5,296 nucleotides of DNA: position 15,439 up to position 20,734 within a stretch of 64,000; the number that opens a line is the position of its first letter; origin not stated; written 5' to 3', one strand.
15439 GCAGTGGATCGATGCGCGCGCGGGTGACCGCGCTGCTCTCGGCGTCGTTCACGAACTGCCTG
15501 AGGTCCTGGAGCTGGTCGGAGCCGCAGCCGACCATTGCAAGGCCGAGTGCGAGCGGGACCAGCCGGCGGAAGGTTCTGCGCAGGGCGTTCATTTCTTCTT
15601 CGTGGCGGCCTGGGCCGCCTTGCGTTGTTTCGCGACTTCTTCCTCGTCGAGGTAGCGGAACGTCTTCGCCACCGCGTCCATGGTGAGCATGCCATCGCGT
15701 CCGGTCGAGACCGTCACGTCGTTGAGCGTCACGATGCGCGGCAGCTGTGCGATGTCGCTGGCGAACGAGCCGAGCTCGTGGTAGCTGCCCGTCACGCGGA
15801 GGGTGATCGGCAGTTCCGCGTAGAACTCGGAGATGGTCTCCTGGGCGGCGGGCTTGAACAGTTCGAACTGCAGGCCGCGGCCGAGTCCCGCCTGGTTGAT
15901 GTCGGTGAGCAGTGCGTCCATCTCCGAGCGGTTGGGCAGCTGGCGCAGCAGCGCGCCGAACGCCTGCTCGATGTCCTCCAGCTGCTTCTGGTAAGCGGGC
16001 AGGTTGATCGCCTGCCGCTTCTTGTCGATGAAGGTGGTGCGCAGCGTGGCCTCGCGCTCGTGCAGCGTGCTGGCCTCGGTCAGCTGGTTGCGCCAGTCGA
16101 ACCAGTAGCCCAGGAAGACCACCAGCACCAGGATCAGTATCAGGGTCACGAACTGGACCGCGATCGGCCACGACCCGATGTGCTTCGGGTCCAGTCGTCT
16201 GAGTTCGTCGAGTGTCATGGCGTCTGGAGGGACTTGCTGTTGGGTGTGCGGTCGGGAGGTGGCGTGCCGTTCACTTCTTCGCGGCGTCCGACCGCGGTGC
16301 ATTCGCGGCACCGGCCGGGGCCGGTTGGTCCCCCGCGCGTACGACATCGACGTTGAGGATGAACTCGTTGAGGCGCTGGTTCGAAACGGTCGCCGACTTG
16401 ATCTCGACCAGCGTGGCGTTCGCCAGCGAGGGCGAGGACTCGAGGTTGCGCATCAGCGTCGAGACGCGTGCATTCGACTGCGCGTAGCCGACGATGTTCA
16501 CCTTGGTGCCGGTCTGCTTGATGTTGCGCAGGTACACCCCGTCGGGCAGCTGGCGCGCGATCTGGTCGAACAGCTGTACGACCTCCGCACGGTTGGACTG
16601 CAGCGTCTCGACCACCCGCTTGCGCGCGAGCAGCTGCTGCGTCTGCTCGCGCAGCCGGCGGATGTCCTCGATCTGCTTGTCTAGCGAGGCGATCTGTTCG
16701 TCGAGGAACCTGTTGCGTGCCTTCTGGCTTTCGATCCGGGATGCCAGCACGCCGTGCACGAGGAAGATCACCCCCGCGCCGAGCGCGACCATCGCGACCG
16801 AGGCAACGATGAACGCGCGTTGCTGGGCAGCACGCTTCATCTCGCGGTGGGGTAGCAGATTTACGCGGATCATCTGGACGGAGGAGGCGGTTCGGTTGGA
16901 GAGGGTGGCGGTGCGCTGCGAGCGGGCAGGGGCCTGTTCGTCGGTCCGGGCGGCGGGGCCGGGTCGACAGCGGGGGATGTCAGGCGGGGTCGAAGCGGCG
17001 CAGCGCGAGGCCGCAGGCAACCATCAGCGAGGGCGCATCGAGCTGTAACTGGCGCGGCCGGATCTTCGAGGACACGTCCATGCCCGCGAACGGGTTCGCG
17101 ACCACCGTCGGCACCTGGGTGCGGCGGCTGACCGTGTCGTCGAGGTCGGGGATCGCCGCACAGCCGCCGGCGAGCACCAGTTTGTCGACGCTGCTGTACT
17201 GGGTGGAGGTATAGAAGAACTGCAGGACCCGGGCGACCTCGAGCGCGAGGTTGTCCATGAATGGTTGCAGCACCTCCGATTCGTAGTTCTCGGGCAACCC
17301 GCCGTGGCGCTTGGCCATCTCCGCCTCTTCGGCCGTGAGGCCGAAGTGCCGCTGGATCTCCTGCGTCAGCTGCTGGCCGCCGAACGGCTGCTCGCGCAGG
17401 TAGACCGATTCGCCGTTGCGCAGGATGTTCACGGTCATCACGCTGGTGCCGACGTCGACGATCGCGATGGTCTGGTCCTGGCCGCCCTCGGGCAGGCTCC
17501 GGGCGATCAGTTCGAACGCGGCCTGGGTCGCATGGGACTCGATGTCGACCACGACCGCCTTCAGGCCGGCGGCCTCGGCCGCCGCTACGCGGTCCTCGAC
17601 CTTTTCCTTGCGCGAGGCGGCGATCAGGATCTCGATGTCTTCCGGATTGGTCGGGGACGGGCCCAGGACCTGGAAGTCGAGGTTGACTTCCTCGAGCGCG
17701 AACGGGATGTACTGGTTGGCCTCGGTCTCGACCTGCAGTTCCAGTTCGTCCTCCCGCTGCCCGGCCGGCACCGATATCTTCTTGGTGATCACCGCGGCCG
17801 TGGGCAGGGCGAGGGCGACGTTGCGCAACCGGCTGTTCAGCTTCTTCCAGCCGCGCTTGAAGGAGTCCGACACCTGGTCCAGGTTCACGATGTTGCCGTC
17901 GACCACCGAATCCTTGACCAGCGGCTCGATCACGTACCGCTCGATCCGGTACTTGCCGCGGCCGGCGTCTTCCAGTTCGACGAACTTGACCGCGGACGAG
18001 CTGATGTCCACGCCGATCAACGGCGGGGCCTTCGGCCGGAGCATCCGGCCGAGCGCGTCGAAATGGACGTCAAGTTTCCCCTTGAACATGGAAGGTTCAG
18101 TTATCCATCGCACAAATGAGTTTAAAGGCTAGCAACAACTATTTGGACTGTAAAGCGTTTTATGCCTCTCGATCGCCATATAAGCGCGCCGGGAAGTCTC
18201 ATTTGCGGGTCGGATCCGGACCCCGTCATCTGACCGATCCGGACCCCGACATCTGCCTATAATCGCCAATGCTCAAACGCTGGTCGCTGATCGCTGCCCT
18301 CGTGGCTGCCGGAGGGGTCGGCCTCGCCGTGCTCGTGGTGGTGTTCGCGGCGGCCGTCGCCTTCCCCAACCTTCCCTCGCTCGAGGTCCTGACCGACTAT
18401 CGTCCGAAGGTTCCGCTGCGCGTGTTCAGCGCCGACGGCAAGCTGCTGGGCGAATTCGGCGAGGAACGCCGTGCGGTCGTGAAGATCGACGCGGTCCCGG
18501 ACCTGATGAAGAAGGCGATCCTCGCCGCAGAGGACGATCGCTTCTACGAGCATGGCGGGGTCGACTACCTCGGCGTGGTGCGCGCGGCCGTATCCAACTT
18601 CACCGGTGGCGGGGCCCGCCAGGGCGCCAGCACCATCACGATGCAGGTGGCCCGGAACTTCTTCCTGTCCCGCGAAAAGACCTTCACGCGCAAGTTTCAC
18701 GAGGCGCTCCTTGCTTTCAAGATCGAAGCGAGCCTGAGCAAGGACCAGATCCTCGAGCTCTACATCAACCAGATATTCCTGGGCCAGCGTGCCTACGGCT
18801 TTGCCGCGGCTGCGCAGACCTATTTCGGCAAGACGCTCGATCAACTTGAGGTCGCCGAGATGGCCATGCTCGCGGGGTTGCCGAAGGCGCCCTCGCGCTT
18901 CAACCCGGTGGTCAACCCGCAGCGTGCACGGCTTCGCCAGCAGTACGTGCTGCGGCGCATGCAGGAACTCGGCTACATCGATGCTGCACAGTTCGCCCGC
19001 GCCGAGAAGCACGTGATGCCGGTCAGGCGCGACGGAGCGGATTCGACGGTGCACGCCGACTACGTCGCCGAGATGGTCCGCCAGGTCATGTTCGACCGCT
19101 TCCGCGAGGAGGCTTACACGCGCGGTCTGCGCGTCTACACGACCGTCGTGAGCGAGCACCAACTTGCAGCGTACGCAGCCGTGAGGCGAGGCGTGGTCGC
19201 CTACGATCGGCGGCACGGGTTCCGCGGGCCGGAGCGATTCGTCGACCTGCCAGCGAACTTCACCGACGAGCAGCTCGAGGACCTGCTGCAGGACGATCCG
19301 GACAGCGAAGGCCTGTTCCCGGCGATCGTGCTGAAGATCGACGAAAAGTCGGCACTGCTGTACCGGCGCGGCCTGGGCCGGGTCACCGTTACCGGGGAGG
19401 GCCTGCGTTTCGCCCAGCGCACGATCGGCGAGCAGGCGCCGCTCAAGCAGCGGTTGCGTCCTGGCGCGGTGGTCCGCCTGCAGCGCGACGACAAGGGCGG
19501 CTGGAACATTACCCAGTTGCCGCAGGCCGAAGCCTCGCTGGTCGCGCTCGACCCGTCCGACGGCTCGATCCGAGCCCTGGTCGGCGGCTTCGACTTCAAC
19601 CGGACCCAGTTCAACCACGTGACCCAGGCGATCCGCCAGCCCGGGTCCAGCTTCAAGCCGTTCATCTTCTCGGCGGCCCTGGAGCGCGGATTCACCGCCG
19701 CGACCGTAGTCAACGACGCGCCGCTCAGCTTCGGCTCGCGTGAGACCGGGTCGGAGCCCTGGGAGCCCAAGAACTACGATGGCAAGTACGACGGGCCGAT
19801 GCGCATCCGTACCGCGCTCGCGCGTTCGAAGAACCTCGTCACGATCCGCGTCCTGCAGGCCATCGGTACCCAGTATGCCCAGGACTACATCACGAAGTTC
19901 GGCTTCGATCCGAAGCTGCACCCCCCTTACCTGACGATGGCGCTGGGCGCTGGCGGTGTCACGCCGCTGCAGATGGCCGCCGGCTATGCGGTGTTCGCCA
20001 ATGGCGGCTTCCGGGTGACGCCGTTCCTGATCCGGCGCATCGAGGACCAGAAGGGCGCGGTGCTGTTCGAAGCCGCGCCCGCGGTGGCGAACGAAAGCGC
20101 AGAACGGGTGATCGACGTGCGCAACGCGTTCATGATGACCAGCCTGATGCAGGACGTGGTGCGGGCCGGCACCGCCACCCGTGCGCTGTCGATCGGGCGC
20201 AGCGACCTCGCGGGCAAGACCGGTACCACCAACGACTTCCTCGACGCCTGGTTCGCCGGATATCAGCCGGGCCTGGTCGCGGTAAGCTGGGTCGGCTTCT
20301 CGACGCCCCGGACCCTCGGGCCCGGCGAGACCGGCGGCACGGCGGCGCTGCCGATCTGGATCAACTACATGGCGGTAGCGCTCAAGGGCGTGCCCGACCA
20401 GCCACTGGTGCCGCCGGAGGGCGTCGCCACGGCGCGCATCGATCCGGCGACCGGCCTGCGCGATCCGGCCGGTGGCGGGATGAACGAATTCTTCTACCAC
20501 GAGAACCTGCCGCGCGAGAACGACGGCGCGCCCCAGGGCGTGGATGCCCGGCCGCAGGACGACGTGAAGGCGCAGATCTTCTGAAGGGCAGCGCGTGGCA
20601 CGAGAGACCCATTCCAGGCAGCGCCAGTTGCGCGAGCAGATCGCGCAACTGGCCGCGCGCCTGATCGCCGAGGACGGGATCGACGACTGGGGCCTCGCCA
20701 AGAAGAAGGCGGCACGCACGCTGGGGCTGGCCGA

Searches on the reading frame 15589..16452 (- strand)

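Call 35: search_protein_families(library=pfam, proteins=[window:15589-16452:-], max_evalue=0.0001)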
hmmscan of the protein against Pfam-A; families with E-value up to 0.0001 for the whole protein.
window:15589-16452:- (287 aa): 1 family
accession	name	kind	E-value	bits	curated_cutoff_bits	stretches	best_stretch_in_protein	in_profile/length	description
PF04350.18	PilO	-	6.7e-52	175.9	22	1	130-269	4-145/145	Pilus assembly protein, PilO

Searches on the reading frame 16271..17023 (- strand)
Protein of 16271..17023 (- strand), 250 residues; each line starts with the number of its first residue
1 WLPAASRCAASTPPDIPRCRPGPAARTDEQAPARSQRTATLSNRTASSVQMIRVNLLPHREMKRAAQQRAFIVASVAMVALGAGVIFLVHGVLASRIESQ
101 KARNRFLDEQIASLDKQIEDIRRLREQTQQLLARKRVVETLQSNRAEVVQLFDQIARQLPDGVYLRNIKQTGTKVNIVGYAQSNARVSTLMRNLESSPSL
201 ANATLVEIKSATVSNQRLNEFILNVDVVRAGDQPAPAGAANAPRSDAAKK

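Call 35: search_protein_families(library=pfam, proteins=[window:16271-17023:-], max_evalue=0.0001)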
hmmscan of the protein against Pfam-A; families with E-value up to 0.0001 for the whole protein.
window:16271-17023:- (250 aa): 1 family
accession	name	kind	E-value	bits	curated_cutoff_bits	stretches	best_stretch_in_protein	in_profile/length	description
PF05137.18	PilN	-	1e-25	90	22.8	1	150-226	1-77/78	Fimbrial assembly protein (PilN)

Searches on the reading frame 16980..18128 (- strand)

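Call 35: search_protein_families(library=pfam, proteins=[window:16980-18128:-], max_evalue=0.0001)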
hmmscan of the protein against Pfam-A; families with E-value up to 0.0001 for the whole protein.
window:16980-18128:- (382 aa): 3 families
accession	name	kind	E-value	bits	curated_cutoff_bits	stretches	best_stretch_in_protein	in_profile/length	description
PF11104.14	PilM_2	-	1.1e-147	491.8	27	1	39-379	1-340/340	Type IV pilus assembly protein PilM;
PF14450.12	FtsA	-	4.4e-11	43.7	31.8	1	222-347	1-113/127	Cell division protein FtsA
PF06723.19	MreB_Mbl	-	3.9e-05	23.1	27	0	317-345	277-305/327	MreB/Mbl protein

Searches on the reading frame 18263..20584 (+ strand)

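Call 36: search_protein_families(library=pfam, proteins=[window:18263-20584:+], max_evalue=0.0001)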
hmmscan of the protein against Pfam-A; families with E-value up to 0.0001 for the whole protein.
window:18263-20584:+ (773 aa): 3 families
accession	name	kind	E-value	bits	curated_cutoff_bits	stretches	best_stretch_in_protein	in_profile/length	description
PF00912.28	Transgly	-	5.2e-67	225.1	27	1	59-234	2-178/178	Transglycosylase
PF00905.27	Transpeptidase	-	5.8e-36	124.7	22.1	1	425-669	2-266/299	Penicillin binding protein transpeptidase domain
PF17092.11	PCB_OB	-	2.9e-21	76.7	27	1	320-422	1-111/111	Penicillin-binding protein OB-like domain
